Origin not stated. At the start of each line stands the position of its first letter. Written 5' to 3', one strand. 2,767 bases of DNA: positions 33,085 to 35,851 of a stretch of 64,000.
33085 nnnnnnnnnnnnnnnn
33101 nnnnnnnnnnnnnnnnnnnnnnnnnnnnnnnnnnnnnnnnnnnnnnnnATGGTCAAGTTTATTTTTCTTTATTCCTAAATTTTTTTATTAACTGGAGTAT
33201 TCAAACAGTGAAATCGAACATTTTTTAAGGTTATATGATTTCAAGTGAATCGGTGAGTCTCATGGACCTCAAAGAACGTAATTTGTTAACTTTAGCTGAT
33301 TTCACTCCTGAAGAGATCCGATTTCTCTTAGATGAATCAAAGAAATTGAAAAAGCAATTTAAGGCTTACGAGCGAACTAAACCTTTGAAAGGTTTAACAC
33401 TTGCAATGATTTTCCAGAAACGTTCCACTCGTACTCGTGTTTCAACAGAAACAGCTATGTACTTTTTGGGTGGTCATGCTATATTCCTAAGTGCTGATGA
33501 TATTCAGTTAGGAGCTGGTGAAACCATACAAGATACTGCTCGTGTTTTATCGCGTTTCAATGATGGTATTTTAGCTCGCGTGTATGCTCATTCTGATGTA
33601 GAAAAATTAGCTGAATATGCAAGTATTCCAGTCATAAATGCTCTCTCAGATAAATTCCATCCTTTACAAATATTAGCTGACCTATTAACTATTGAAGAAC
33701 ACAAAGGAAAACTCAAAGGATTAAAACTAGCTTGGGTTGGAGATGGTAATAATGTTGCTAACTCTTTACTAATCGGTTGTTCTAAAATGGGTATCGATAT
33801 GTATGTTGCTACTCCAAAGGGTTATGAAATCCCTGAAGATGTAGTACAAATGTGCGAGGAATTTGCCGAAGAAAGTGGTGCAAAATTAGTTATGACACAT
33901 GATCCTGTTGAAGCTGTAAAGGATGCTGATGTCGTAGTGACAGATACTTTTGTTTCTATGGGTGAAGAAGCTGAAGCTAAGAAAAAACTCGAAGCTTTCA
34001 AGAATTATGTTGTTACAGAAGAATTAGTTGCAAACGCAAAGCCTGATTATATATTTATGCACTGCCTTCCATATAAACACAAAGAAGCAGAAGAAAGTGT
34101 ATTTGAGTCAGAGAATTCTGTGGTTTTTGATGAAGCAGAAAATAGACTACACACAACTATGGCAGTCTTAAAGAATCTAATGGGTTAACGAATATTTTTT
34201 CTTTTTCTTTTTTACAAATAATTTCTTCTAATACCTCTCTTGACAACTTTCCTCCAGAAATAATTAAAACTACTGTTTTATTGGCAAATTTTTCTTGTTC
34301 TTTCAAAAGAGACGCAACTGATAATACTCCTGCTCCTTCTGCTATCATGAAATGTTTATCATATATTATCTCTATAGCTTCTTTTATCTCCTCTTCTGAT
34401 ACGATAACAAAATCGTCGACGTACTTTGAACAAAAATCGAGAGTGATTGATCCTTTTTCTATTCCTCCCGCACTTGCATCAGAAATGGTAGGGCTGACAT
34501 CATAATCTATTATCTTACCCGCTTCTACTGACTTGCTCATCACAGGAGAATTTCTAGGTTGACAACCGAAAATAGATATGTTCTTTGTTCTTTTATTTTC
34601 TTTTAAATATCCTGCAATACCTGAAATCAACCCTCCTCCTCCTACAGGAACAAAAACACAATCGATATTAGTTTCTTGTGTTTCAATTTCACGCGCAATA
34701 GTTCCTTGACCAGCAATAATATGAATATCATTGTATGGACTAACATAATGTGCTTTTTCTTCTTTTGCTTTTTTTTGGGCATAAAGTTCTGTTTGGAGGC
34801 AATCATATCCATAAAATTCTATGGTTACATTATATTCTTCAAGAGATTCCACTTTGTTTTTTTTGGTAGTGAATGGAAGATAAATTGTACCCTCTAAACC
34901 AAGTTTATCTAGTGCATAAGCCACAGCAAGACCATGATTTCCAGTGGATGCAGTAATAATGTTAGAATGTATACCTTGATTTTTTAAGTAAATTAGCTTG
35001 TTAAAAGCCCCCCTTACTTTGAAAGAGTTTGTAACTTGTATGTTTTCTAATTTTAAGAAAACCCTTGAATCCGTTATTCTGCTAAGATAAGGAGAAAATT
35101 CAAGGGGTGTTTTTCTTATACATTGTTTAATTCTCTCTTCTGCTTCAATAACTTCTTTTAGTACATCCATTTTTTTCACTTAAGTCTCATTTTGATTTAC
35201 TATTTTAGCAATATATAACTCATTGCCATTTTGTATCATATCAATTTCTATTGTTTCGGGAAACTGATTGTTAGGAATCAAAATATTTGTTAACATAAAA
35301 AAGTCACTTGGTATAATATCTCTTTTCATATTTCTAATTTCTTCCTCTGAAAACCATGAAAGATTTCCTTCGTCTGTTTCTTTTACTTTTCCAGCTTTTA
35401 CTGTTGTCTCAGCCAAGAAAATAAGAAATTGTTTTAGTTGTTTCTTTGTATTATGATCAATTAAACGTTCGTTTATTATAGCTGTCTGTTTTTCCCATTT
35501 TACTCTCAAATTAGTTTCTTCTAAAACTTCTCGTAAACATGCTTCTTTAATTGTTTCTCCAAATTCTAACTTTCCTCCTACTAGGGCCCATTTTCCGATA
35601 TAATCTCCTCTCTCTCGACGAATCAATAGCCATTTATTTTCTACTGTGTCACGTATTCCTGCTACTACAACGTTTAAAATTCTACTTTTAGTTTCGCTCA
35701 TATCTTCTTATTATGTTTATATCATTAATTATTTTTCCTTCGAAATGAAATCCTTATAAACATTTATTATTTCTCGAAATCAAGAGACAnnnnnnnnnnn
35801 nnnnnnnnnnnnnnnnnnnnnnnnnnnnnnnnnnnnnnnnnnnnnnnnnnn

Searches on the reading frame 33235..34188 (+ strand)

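Call 60: search_protein_families(library=pfam, proteins=[window:33235-34188:+], max_evalue=0.00001)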
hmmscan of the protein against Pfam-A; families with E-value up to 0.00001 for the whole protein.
window:33235-34188:+ (317 aa): 2 families
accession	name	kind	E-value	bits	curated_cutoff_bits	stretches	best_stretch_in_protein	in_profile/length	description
PF00185.30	OTCace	-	1.7e-57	194.3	29.4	1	161-313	1-155/157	Aspartate/ornithine carbamoyltransferase, Asp/Orn binding domain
PF02729.26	OTCace_N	-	1e-51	175.3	29.9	1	15-155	1-148/148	Aspartate/ornithine carbamoyltransferase, carbamoyl-P binding domain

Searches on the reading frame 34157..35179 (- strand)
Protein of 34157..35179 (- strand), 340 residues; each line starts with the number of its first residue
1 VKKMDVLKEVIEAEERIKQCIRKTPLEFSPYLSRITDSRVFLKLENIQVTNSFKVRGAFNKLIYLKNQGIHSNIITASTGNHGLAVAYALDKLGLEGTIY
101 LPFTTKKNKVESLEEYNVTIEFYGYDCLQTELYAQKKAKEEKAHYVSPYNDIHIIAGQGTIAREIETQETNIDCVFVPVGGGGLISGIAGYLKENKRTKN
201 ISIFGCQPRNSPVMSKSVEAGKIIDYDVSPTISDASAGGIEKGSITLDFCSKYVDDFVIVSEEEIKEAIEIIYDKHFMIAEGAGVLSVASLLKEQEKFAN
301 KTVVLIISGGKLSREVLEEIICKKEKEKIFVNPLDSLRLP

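Call 60: search_protein_families(library=pfam, proteins=[window:34157-35179:-], max_evalue=0.00001)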
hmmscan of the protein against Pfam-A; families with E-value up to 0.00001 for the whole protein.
window:34157-35179:- (340 aa): 1 family
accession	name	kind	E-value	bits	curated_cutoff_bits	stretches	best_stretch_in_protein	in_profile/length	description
PF00291.31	PALP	-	2.4e-74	250.8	35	1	18-309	2-295/295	Pyridoxal-phosphate dependent enzyme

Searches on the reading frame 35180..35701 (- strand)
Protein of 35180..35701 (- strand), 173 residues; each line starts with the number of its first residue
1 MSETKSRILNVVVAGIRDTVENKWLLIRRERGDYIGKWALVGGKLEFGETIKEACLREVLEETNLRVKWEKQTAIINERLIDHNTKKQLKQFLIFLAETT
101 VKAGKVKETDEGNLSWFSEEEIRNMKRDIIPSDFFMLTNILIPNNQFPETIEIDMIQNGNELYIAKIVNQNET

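Call 60: search_protein_families(library=pfam, proteins=[window:35180-35701:-], max_evalue=0.00001)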
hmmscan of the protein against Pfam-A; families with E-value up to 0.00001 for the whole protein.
window:35180-35701:- (173 aa): 1 family
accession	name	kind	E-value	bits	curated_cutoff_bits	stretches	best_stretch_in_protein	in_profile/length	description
PF00293.34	NUDIX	-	2.6e-14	53.8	21.1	1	11-124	6-119/134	NUDIX domain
